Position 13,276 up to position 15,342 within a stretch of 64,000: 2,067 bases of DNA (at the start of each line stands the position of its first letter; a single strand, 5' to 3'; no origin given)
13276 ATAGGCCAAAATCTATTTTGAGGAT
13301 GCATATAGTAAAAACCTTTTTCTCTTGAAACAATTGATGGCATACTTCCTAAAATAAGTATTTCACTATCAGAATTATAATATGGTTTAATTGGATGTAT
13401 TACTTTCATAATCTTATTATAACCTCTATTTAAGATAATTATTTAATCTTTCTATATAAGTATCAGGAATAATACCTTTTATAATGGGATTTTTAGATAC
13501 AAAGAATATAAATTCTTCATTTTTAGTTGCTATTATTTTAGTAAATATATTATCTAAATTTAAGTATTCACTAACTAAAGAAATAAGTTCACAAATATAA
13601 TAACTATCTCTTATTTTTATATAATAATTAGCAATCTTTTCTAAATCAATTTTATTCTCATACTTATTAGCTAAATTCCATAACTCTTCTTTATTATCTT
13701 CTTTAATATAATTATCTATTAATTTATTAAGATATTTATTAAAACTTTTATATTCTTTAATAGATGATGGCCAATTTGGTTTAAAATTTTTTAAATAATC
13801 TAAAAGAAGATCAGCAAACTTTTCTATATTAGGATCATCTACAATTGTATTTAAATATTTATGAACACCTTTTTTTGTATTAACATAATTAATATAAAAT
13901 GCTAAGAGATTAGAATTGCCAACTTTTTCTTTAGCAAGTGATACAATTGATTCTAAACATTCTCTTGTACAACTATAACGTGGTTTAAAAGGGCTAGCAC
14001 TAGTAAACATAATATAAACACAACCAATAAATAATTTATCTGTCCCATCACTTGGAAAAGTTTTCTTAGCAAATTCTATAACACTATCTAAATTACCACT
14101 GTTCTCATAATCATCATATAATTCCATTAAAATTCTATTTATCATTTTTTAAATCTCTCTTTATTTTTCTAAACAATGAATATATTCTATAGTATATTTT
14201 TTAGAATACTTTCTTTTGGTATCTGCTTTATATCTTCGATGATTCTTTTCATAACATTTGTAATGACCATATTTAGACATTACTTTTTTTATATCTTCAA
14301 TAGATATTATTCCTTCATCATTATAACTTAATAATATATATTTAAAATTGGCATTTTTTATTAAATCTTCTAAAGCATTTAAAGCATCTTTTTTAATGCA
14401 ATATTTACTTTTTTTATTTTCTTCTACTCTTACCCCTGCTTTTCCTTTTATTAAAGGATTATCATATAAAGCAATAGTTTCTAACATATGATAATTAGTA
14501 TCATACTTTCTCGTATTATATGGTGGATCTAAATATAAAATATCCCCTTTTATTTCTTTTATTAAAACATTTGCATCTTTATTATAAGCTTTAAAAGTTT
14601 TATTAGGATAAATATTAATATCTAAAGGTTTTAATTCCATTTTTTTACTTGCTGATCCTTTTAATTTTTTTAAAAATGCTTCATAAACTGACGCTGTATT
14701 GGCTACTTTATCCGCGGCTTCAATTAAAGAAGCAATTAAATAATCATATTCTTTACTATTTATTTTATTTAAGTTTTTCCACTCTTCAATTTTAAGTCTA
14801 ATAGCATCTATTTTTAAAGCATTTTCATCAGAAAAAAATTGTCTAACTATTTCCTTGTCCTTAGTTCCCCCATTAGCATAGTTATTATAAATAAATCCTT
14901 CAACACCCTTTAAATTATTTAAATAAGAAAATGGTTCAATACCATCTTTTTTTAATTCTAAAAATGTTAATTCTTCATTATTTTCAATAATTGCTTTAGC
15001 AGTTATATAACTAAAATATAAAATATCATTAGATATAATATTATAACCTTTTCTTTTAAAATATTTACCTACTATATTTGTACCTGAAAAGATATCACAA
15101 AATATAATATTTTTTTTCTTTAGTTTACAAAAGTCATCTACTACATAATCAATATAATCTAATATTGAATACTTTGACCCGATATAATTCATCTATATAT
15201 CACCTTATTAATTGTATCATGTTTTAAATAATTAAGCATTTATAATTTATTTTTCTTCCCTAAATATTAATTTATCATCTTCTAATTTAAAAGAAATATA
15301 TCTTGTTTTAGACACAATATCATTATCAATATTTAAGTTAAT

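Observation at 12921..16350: Four-gene operon: NucS-type nuclease (possible PUA/EVE-like N-domain), D12 adenine methylase, unknown 239-aa protein and deoxyinosine DNA glycosylase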

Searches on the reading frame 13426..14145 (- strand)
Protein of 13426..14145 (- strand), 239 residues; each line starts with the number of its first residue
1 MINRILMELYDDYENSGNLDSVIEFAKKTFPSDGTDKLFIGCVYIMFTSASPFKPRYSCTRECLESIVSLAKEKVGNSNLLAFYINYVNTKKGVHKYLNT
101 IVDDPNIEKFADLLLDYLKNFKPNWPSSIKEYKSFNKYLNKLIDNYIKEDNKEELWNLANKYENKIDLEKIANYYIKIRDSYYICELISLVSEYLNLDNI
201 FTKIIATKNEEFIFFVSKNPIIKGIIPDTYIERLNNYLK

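Call 3: search_protein_families(library=pfam, proteins=[window:13426-14145:-], max_evalue=0.1)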
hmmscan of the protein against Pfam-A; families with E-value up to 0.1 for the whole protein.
window:13426-14145:- (239 aa): 1 family
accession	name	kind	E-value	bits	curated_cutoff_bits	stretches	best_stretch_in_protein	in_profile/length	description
PF08785.16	Ku_PK_bind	-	0.028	15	25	1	98-160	30-93/120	Ku C terminal domain like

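Call 4: search_protein_families(library=ncbifam, proteins=[window:13426-14145:-], max_evalue=0.1)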
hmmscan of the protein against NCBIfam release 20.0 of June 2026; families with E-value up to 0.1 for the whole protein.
window:13426-14145:- (239 aa): 1 family
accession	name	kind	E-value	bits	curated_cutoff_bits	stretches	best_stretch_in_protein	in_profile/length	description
TIGR03187.1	DGQHR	domain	0.064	13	58.85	0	90-135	206-254/276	DGQHR domain-containing protein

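Call 5: search_protein_families(library=padloc, proteins=[window:13426-14145:-], max_evalue=0.1)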
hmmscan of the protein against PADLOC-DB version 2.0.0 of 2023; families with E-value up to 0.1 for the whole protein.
window:13426-14145:- (239 aa): 1 family
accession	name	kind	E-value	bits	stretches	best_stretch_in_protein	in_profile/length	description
PDLC00435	ThsB1|ThsB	-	0.027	12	0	129-163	7-41/281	TIR-like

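Call 9: search_solved_structures(query=window:13426-14145:-, max_evalue=10)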
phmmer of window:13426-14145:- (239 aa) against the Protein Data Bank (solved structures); distinct sequences matched with E-value up to 10: 3.
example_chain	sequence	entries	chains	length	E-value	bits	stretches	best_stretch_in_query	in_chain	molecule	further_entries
8j07_g5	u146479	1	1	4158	2.9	11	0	115-168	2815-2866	Dynein axonemal heavy chain 6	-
7obi_A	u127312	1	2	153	6.3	9.9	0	137-178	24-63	CTPR-rv4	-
9gzg_A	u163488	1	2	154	8.7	9.5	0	8-33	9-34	Engineered CTPR protein with glutamic acids for conductivity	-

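Call 26: find_homologous_proteins(query=window:13426-14145:-, max_evalue=0.001)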
Query window:13426-14145:- (239 aa): 288 proteins with E <= 0.001 among 897 candidates; the best 120 are listed.
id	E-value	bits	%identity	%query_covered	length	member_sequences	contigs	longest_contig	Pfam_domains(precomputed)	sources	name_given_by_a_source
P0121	6.0e-151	519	99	100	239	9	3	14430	-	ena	-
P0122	8.3e-111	388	74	100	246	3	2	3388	-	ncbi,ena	-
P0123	4.3e-59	218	73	60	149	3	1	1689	-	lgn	-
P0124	1.5e-56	210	71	59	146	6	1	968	-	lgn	-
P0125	3.6e-54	202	65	59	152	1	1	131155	-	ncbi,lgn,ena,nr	ncbi:MAG: hypothetical protein J1F35_04365 [Erysipelotrichales bacterium]|nr:hypothetical protein [E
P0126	5.0e-54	202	67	59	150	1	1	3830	-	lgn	-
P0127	5.4e-54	202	66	59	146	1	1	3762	-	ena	-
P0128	7.3e-53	198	66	58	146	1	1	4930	-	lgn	-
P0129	1.2e-52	197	62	59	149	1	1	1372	-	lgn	-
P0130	2.1e-52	196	65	59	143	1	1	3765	-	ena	-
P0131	2.5e-52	196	65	59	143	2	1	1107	-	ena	-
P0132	2.9e-52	196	64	59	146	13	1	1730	-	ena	-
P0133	6.5e-52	195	61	61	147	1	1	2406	-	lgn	-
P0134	6.8e-52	195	61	59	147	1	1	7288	-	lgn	-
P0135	3.9e-51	192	65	62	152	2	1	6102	-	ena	-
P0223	5.6e-45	172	58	59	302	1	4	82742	-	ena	-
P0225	6.0e-45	172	59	64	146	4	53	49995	-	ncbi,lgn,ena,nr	ncbi:MAG: hypothetical protein HFJ02_02880 [Bacilli bacterium]|nr:hypothetical protein [Bacilli bact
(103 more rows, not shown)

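Call 27: find_encoding_contigs(protein=P0125, flank=6000, max_places=2)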
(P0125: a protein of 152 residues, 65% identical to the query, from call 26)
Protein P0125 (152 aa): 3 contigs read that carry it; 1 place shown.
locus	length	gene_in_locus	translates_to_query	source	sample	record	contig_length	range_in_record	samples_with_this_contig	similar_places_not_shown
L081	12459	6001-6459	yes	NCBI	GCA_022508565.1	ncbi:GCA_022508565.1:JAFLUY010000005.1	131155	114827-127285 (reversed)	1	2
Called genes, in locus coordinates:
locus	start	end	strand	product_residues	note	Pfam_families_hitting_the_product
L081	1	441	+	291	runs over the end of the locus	PF03631:Virul_fac_BrkB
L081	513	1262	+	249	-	PF00005:ABC_tran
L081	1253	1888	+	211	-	-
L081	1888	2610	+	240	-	PF01416:PseudoU_synth_1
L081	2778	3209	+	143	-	PF00572:Ribosomal_L13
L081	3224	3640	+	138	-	PF00380:Ribosomal_S9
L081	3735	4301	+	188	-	PF01928:CYTH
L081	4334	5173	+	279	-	PF01209:Ubie_methyltran, PF05401:NodS (weak), PF05175:MTS, PF13489:Methyltransf_23, PF13649:Methyltransf_25, PF13847:Methyltransf_31, PF08241:Methyltransf_11, PF08242:Methyltransf_12, +2 more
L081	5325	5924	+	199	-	-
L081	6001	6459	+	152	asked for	-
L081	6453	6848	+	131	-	-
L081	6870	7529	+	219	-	PF03575:Peptidase_S51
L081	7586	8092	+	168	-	PF10688:Imp-YgjV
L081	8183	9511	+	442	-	PF01171:ATP_bind_3, PF11734:TilS_C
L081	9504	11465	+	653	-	PF06480:FtsH_ext (weak), PF00004:AAA, PF07728:AAA_5 (weak), PF17862:AAA_lid_3, PF01434:Peptidase_M41, PF07498:Rho_N (weak)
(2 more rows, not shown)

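Call 28: find_encoding_contigs(protein=P0225, flank=6000, max_places=3)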
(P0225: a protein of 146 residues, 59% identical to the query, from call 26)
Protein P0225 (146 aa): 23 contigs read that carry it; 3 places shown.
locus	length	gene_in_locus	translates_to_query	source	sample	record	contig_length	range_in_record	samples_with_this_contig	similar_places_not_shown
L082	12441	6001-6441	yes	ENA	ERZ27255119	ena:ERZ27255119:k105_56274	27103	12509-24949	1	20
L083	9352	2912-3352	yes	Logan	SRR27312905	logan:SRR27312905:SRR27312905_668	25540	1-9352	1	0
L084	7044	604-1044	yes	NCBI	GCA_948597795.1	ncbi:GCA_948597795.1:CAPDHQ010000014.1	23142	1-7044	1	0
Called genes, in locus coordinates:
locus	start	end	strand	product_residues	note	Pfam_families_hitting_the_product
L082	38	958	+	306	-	PF23441:SDR (weak), PF00106:adh_short, PF08659:KR, PF13561:adh_short_C2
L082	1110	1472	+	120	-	PF01245:Ribosomal_L19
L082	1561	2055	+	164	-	PF10502:Peptidase_S26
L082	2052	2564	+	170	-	PF00383:dCMP_cyt_deam_1, PF14437:MafB19-deam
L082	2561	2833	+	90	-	PF11731:Cdd1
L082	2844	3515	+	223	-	PF03167:UDG (weak)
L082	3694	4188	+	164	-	PF18931:DUF5680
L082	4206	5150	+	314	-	PF10343:Q_salvage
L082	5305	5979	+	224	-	PF12952:DUF3841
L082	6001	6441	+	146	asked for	-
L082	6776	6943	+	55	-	-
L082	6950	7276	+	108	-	-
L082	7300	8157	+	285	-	PF03193:RsgA_GTPase (weak), PF00025:Arf (faint), PF01926:MMR_HSR1, PF02421:FeoB_N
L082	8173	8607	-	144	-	PF01741:MscL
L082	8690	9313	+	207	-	PF00293:NUDIX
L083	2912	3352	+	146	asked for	-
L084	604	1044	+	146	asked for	-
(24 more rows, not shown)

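Call 45: find_encoding_contigs(protein=P0121, flank=10000, max_places=4)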
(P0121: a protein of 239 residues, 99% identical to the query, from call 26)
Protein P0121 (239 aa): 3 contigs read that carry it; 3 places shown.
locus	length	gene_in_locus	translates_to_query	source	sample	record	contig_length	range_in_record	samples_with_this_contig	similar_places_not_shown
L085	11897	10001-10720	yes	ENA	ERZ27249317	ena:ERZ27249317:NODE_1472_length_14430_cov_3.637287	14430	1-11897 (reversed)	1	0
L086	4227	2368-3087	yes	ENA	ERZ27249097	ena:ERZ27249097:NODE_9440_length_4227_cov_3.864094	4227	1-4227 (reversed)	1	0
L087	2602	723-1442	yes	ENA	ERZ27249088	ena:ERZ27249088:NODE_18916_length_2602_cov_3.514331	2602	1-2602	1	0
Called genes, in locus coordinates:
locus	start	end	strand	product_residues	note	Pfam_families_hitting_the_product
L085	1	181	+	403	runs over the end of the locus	PF01551:Peptidase_M23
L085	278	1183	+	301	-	PF10298:WhiA_N, PF14527:LAGLIDADG_WhiA, PF02650:HTH_WhiA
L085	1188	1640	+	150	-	-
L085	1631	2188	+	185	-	-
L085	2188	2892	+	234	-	PF01416:PseudoU_synth_1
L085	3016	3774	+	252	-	PF02540:NAD_synthase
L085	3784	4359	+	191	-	PF01467:CTP_transf_like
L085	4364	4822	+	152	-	PF02464:CinA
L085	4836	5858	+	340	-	PF01636:APH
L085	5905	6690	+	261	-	PF00293:NUDIX, PF19368:WHD_AraR (faint), PF21906:WHD_NrtR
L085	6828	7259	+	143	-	PF00572:Ribosomal_L13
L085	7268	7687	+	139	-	PF00380:Ribosomal_S9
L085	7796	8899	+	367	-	-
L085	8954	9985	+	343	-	PF02086:MethyltransfD12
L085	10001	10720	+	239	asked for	-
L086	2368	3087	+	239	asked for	-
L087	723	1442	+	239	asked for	-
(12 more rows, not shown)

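Call 46: find_encoding_contigs(protein=P0223, flank=8000, max_places=2)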
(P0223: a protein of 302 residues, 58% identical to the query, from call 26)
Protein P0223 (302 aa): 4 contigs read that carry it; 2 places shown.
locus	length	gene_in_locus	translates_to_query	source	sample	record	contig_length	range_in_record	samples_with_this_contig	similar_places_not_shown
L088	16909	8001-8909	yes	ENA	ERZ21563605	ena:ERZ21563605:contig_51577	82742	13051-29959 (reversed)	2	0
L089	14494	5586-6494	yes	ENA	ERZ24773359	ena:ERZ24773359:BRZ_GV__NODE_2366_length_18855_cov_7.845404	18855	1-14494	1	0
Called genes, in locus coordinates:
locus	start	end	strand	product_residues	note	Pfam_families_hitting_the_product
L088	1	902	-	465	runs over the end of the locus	PF06782:UPF0236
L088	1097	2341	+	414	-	-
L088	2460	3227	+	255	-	PF00005:ABC_tran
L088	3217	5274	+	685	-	PF02687:FtsX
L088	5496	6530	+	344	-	-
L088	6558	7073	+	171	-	PF00293:NUDIX, PF22327:Nudt16-like (weak)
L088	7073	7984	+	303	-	-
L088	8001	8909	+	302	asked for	-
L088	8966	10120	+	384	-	PF00376:MerR, PF13411:MerR_1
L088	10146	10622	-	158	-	PF04073:tRNA_edit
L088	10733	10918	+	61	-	-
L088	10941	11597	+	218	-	-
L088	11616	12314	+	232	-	-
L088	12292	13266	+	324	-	-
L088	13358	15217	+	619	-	PF00512:HisKA, PF02518:HATPase_c, PF00072:Response_reg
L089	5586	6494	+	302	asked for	-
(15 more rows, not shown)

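Call 52: predict_structure(alignment_id=A2)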
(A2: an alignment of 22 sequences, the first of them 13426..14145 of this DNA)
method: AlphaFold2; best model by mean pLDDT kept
length: 239 residues; sequences in the alignment: 22
mean_pLDDT: 89.2   pTM: 0.56
mean pLDDT of the five models: 89.2, 86.2, 78.1, 75.6, 75.1
residues with pLDDT >= 90: 154; 70-90: 70; 50-70: 15; < 50: 0
segments of 3 or more residues with pLDDT < 50: none
pLDDT, mean of each block of 10 residues (from residue 1): 91 92 96 93 90 83 92 80 72 71 89 93 69 82 93 92 91 98 96 95 98 97 93 96
secondary structure, 60 per line:
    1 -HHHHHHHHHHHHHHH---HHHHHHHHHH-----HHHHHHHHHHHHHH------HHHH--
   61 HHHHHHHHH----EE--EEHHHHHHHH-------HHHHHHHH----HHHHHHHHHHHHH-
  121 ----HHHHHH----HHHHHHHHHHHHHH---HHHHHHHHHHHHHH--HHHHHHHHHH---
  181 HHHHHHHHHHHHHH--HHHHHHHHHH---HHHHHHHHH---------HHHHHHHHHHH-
elements in order: H2-16 H20-29 H35-48 H55-58 H61-69 H80-87 H95-102 H107-119 H125-130 H135-148 H152-165 H168-177 H181-194 H197-206 H210-218 H228-238

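Call 56: fold_search(model_id=the predicted structure, library=pdb)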
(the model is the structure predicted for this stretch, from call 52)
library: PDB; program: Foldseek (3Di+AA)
matches with E <= 10: 499; with E <= 0.001: 0
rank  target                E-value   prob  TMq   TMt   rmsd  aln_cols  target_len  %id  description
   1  7rdr_A                1.7e-02  0.47  0.16  0.11  19.9       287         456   11  Circular tandem repeat protein with novel repeat topology and enhanced subunit contact surfaces (released 2021-09-01)
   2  7sqc_H3               1.9e-01  0.57  0.29  0.18  16.1       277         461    9  Ciliary C1 central pair apparatus isolated from Chlamydomonas reinhardtii (released 2022-04-13)
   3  5nnp_A                2.2e-01  0.33  0.23  0.11  15.1       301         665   12  Structure of Naa15/Naa10 bound to HypK-THB (released 2017-06-14)
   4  1b89                  2.4e-01  0.57  0.24  0.19  15.4       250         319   11  CLATHRIN HEAVY CHAIN PROXIMAL LEG SEGMENT (BOVINE) (released 1999-06-04)
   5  6y4l_A                3.5e-01  0.28  0.22  0.20  13.5       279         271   10  Crystal structure of human ER membrane protein complex subunits EMC2 and EMC9 (released 2020-05-27)
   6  6hc2_S                3.5e-01  0.20  0.19  0.14  16.9       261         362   12  Crystal structure of NuMA/LGN hetero-hexamers (released 2019-05-29)
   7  7ep7_A                3.7e-01  0.23  0.23  0.19  14.8       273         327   12  The complex structure of Gpsm2 and Whirlin (released 2022-05-04)
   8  6xns_E                4.0e-01  0.15  0.16  0.13  20.3       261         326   14  C3_crown-05 (released 2020-12-23)
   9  6xns_A                4.2e-01  0.16  0.18  0.14  19.4       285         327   12  C3_crown-05 (released 2020-12-23)
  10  6hc2_A                4.2e-01  0.15  0.16  0.12  17.7       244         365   11  Crystal structure of NuMA/LGN hetero-hexamers (released 2019-05-29)
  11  4y6w                  4.4e-01  0.25  0.20  0.22  15.9       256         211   11  Crystal structure of Podosopora anserina putative kinesin light chain nearly identical TPR-like repeats (released 2015-10-07)
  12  9hmf_K                4.4e-01  0.20  0.20  0.08  17.8       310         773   15  Periplasmic scaffold of the Campylobacter jejuni flagellar motor (alpha carbon trace) (released 2024-12-25)
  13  4g2v_A                4.4e-01  0.18  0.19  0.17  16.3       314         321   11  Structure complex of LGN binding with FRMPD1 (released 2013-01-23)
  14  2zu6_E                4.6e-01  0.28  0.24  0.21  16.6       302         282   12  crystal structure of the eIF4A-PDCD4 complex (released 2009-02-24)
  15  9nkg_W                4.8e-01  0.16  0.19  0.12  17.0       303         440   10  Structure of substrate engaged MIDN-bound human 26S proteasome, EB-MIDN (Composite map) (released 2025-05-07)
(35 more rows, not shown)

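Call 72: search_protein_families(library=phrogs, proteins=[window:13426-14145:-], max_evalue=0.01)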
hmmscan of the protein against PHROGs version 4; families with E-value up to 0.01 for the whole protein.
window:13426-14145:- (239 aa): 0 families

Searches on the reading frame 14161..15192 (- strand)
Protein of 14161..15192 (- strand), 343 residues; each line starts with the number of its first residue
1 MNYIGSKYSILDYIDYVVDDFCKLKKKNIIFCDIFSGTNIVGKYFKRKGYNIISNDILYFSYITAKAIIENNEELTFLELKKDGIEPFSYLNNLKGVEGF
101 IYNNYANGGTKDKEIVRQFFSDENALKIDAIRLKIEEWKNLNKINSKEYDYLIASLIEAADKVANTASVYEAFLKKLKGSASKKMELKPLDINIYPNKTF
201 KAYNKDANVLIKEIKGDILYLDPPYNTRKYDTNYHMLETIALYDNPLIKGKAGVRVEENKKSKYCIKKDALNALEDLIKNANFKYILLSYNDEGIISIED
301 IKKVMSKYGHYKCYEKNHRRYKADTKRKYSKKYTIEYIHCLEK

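Call 3: search_protein_families(library=pfam, proteins=[window:14161-15192:-], max_evalue=0.1)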
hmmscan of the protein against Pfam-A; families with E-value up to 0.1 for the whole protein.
window:14161-15192:- (343 aa): 2 families
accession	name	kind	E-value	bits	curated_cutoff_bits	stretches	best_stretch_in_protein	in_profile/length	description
PF02086.21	MethyltransfD12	-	5.4e-44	151.2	22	1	3-302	1-251/253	D12 class N6 adenine-specific DNA methyltransferase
PF03602.21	Cons_hypoth95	-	0.0054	16.9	24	1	209-265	102-159/182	Conserved hypothetical protein 95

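Call 4: search_protein_families(library=ncbifam, proteins=[window:14161-15192:-], max_evalue=0.1)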
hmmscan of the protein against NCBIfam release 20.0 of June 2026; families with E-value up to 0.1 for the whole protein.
window:14161-15192:- (343 aa): 2 families
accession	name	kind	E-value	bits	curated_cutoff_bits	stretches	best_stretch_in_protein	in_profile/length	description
TIGR00095.1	TIGR00095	equivalog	0.00035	20.3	117.5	1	205-264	114-168/194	16S rRNA (guanine(966)-N(2))-methyltransferase RsmD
NF045742.1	MPN163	equivalog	0.029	14.6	100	1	50-95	95-142/154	MPN163 family protein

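Call 5: search_protein_families(library=padloc, proteins=[window:14161-15192:-], max_evalue=0.1)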
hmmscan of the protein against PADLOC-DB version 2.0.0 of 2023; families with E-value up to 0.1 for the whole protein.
window:14161-15192:- (343 aa): 11 families
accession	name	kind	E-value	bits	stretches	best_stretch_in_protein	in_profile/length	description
PDLC03257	MTase_II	-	1.3e-104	348.2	1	1-343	13-341/343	Type II methyltransferase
PDLC03287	MTase_II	-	7.1e-98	327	1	1-333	1-330/646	Type II methyltransferase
PDLC03298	MTase_II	-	2.8e-56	189.1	1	2-322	3-306/362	Type II methyltransferase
PDLC03345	MTase_II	-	1.3e-47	160.4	1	2-341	24-393/581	Type II methyltransferase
PDLC03373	MTase_II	-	1.4e-47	160.8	1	2-332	10-328/339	Type II methyltransferase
PDLC03292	MTase_II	-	4.1e-47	158.8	1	2-323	82-390/722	Type II methyltransferase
PDLC03720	oMTase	-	2.6e-45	153.5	1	2-324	5-307/326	orphan methyltransferase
PDLC03372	MTase_II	-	2e-22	78.3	1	115-322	32-239/259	Type II methyltransferase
PDLC03342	MTase_II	-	1.1e-21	75.4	1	2-322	26-354/383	Type II methyltransferase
PDLC03385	MTase_II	-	2.8e-16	57.8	2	198-333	200-327/336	Type II methyltransferase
PDLC03261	MTase_II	-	6.4e-14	49.2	1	3-309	313-607/643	Type II methyltransferase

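Call 8: search_solved_structures(query=window:14161-15192:-, max_evalue=0.001)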
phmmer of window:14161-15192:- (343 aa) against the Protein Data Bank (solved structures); distinct sequences matched with E-value up to 0.001: 0.

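Call 72: search_protein_families(library=phrogs, proteins=[window:14161-15192:-], max_evalue=0.01)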
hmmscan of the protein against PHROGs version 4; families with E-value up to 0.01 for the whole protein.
window:14161-15192:- (343 aa): 2 families
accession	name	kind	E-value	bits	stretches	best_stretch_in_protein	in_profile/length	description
phrog_27806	-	other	2e-64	219.3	1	1-339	51-373/798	DNA methyltransferase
phrog_56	-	other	4.3e-05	24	1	108-324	402-626/647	DNA methyltransferase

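Call 75: find_related_loci(query=A3, collection=metagenome_contigs, flank=6000)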
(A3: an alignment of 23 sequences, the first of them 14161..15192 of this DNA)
Query A3 (343 aa) in metagenome_contigs; peptide patterns used: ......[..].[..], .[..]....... (x = any residue, [..] = any of these).
600 stretches matched a pattern (row limit reached: there are more); 595 encode a relative of the query (tblastn E <= 1e-3); the best 80 are kept; 80 distinct loci.
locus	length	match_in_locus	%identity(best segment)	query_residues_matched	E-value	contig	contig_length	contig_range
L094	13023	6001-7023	66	1-343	3e-144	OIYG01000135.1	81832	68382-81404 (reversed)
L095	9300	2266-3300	66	1-343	3e-141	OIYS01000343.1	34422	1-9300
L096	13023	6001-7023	65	1-343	2e-132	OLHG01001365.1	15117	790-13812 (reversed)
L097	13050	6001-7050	54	1-339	2e-108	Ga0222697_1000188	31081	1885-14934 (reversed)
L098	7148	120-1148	53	1-343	2e-107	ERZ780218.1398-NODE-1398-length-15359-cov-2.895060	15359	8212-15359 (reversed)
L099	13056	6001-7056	50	1-343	3e-107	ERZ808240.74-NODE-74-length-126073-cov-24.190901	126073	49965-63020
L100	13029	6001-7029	52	1-343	3e-106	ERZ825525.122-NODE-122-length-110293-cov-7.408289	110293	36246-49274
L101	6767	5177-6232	51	1-343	5e-106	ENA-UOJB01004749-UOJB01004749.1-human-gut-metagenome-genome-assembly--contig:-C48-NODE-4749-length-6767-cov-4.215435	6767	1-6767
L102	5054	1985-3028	51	1-339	9e-106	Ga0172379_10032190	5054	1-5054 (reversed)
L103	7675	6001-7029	52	1-343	1e-104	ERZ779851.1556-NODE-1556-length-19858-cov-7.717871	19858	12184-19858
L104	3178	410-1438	52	1-343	2e-107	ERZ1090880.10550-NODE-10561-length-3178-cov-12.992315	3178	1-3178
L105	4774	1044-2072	53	1-343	4e-104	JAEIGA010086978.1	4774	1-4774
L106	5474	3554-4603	51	1-339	1e-103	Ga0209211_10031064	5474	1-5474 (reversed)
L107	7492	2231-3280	51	1-339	2e-103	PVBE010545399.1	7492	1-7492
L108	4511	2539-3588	51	1-339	7e-104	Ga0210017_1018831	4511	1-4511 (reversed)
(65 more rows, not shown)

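Call 82: list_cluster_members(proteins=[window:14161-15192:-, L020:10027-11028:-, L020:9229-10017:-, L020:7362-7961:+, L060:9939-10943:-, L060:7385-7993:+, L060:7995-9125:+, L060:9149-9937:-])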
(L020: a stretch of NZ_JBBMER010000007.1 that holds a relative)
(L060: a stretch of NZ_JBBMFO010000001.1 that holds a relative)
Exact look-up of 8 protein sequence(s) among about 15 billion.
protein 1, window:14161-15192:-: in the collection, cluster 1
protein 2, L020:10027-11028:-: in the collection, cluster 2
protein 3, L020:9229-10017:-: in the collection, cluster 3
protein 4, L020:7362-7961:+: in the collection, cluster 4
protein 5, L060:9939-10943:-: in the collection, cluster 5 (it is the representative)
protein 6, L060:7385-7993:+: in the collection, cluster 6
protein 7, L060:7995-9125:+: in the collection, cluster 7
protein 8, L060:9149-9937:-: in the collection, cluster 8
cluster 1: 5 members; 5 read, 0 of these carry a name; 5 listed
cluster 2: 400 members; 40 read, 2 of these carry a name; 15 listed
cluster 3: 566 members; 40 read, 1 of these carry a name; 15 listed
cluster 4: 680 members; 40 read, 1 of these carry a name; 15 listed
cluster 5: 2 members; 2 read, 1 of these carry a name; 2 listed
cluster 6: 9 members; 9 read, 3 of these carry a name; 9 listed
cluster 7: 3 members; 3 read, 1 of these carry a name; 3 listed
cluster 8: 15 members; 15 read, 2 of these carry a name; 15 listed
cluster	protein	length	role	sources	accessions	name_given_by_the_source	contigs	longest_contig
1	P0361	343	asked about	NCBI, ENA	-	-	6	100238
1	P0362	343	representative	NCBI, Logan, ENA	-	-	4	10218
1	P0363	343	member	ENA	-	-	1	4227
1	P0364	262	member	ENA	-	-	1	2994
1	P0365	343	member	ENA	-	-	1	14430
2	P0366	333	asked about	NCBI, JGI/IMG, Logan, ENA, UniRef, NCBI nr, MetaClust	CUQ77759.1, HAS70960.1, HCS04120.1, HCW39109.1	MAG: DNA adenine methylase [Lachnospira pectinoschiza] | adenine-specific DNA-methyltransferase | site-specific DNA-methyltransferase (adenine-specific) n=1 Tax=[Lactobacillus] rogosae ...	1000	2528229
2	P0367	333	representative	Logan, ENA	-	-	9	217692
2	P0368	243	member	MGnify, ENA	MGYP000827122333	FL=1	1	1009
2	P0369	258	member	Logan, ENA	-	-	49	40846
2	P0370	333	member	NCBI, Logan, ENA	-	-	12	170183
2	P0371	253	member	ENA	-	-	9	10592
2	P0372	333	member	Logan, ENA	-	-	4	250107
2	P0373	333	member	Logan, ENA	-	-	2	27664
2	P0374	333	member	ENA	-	-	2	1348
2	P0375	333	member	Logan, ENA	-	-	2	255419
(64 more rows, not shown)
